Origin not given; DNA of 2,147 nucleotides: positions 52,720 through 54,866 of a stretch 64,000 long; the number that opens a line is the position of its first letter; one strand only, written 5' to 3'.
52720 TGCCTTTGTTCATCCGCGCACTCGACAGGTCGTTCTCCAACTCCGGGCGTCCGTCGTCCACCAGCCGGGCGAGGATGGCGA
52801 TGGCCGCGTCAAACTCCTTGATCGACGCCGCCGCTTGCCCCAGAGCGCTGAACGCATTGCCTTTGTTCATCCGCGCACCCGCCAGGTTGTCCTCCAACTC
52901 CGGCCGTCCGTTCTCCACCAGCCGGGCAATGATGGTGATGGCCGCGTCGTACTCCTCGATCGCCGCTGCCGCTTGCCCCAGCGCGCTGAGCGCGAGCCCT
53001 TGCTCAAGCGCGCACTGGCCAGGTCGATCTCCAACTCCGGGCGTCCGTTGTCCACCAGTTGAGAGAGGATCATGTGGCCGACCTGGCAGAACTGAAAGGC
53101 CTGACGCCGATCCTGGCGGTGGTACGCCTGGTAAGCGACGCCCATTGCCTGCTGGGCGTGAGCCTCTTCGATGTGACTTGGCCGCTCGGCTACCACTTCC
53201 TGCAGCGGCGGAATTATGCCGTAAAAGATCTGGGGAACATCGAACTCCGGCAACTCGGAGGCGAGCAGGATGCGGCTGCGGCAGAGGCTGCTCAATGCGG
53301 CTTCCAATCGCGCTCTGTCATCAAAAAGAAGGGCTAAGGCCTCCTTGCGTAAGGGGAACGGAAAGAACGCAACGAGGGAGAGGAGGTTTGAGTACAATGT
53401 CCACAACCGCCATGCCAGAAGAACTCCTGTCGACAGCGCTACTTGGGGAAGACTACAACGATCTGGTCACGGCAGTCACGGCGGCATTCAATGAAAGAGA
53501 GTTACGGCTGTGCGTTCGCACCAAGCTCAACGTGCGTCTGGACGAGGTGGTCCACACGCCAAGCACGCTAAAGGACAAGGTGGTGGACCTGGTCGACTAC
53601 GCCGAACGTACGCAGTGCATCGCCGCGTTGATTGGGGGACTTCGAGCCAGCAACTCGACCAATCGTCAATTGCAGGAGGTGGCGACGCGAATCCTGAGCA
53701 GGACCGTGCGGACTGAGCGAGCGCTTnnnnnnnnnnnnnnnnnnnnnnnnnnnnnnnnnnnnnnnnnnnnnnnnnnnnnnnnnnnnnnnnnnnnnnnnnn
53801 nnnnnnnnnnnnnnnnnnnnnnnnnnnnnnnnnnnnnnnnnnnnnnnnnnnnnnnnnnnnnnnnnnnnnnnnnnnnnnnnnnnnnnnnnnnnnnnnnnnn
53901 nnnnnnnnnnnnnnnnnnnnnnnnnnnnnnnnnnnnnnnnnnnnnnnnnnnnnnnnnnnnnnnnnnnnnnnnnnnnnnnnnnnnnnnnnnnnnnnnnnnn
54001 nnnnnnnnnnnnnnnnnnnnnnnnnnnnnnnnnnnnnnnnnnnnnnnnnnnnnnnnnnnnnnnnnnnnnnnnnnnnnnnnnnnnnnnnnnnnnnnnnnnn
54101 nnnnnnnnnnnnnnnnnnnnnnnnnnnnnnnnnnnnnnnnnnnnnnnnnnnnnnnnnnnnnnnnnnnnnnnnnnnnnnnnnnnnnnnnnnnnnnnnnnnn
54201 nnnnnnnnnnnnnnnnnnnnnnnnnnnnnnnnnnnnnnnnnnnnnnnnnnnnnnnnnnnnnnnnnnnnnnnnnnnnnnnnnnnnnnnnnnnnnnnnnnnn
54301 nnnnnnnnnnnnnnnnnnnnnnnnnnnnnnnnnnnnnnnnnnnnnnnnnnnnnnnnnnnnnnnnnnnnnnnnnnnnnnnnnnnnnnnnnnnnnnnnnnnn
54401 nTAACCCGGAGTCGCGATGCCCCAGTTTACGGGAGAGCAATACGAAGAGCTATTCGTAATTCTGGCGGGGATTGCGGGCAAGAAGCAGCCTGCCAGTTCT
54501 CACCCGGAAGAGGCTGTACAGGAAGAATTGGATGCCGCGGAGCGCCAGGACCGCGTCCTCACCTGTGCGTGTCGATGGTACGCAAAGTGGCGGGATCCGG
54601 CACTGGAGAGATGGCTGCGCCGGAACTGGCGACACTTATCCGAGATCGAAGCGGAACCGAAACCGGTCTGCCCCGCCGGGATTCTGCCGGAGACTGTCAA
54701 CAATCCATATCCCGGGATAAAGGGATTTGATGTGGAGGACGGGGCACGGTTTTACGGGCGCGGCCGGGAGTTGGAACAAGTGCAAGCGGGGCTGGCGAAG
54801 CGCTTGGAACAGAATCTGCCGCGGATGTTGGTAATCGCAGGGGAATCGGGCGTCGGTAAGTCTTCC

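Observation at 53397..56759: Intact two-gene module: EAD1-like adaptor fused to trypsin protease, plus nSTAND NTPase (candidate conflict/defence system)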

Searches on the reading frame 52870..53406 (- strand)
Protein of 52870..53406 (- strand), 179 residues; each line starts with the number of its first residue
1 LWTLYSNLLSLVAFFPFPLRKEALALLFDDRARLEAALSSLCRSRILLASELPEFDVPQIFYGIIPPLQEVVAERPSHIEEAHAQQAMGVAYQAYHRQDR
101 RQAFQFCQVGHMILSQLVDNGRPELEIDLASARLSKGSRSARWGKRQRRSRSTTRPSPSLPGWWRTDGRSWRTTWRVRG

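Call 38: search_protein_families(library=pfam, proteins=[window:52870-53406:-], max_evalue=0.01)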
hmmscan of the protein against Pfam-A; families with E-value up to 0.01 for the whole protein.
window:52870-53406:- (179 aa): 0 families

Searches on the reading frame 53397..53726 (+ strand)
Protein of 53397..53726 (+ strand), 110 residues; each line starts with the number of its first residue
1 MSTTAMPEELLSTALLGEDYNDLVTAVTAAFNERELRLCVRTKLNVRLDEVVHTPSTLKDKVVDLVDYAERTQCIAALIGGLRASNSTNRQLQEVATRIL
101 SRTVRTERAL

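Call 13: search_protein_families(library=pfam, proteins=[window:53397-53726:+], max_evalue=10)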
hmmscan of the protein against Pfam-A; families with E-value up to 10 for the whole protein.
window:53397-53726:+ (110 aa): 2 families
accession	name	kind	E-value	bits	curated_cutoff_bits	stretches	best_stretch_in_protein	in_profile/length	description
PF19955.5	EAD1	-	3.8e-08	34.1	24.2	1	15-99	3-89/90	Effector-associated domain 1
PF19960.5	EAD7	-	0.0013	18.9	32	1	24-84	2-59/62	Effector-associated domain 7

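Call 65: search_solved_structures(query=A4, max_evalue=10, show_alignments=3)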
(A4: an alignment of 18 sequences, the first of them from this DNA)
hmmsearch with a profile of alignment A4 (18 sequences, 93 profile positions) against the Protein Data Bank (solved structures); distinct sequences matched with E-value up to 10: 7.
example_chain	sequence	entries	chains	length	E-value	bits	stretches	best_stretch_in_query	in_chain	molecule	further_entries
8cwy_A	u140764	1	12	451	0.0075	19.9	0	9-66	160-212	T32-15-1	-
8cws_A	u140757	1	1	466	0.0085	19.7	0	9-60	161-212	F4132-2 Chain A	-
8zlf_A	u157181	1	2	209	0.58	13.8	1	53-87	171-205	Rho/RAC guanine nucleotide exchange factor, putative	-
4ky3_A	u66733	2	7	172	0.65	13.7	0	3-60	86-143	designed protein OR327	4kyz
1yqt_A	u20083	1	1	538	0.99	13.1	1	16-84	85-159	RNase l inhibitor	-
5yv5_A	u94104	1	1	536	1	13.1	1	16-84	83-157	ATPase RIL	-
2mr5_A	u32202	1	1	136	3.3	11.4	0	44-73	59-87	De novo designed Protein OR457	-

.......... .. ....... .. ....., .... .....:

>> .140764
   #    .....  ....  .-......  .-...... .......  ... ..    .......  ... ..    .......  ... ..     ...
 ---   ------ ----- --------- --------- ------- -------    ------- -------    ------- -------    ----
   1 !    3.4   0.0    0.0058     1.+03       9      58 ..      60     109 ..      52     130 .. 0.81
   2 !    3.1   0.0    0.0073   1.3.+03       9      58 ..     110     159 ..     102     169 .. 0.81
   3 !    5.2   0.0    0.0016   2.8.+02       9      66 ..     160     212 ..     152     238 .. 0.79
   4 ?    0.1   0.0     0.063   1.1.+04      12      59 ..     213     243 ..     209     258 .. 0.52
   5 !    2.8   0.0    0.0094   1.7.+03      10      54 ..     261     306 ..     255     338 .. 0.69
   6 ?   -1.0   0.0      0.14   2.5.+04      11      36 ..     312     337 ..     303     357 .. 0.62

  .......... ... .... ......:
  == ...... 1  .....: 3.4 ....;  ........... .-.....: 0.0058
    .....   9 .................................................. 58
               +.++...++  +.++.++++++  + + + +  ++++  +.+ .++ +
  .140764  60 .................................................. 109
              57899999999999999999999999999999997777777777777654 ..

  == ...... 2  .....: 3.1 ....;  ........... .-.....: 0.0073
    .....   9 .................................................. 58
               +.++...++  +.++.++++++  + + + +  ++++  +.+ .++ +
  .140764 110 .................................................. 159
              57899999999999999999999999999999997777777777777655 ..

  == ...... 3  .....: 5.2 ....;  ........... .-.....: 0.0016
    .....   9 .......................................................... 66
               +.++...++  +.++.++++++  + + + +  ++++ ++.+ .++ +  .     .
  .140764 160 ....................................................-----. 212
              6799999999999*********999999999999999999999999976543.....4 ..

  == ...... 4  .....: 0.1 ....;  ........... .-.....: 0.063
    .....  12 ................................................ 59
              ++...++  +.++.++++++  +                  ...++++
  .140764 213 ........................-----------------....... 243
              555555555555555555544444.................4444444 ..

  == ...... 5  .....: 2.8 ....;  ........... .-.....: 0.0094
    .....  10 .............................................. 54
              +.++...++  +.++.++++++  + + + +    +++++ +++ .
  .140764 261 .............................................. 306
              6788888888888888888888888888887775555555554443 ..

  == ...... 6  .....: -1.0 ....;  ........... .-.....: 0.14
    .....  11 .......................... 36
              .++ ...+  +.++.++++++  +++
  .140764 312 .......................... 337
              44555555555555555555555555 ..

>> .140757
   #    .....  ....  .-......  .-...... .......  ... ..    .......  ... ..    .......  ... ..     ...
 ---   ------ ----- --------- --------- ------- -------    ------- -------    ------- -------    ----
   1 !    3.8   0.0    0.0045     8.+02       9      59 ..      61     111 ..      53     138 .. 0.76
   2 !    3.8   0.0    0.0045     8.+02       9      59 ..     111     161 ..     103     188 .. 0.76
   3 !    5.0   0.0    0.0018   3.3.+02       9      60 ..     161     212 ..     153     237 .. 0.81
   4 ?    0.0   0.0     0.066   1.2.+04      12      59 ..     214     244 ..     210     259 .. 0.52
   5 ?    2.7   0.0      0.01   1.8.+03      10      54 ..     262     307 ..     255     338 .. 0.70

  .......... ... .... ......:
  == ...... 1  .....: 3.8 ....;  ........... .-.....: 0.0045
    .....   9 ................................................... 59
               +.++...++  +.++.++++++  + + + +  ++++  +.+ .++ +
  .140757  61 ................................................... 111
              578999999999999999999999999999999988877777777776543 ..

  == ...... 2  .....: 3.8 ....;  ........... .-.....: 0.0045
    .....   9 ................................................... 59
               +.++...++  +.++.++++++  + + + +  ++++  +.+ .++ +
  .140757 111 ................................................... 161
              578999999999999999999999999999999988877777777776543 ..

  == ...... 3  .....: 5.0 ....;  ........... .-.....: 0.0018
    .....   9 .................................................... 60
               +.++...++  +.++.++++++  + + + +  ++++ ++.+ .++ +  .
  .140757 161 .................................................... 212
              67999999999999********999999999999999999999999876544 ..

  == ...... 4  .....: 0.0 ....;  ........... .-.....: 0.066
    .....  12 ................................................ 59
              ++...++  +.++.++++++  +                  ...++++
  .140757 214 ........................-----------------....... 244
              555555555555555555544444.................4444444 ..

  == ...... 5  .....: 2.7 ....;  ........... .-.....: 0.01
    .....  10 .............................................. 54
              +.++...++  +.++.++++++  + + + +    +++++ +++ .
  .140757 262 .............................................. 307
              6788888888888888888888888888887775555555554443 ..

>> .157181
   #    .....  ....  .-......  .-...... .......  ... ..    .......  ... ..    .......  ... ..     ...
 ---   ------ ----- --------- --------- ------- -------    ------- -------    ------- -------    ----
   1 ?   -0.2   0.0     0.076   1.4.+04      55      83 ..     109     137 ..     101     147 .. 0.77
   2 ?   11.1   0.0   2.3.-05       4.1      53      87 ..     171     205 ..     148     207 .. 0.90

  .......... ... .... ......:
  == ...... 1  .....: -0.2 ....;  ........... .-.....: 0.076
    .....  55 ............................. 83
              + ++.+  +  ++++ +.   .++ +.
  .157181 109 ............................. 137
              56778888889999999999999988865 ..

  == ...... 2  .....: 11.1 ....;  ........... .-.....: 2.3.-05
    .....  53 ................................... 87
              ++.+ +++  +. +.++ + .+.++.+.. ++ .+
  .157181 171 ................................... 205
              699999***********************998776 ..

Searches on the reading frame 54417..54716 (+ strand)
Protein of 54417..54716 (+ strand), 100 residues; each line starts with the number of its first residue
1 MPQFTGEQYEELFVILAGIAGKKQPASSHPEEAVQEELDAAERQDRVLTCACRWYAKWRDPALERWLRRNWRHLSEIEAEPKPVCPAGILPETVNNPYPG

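Call 13: search_protein_families(library=pfam, proteins=[window:54417-54716:+], max_evalue=10)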
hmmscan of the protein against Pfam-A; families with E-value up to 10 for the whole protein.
window:54417-54716:+ (100 aa): 1 family
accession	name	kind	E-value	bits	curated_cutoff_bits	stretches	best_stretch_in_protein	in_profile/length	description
PF23415.1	MAPB1_N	-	0.075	12.6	27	1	31-86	130-183/197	Microtubule-associated protein 1B N-terminal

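Call 80: find_homologous_proteins(query=window:54417-54698:+, max_evalue=10)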
Query seq(94 aa): 4 candidates shared short words with the query, none scored E <= 10.
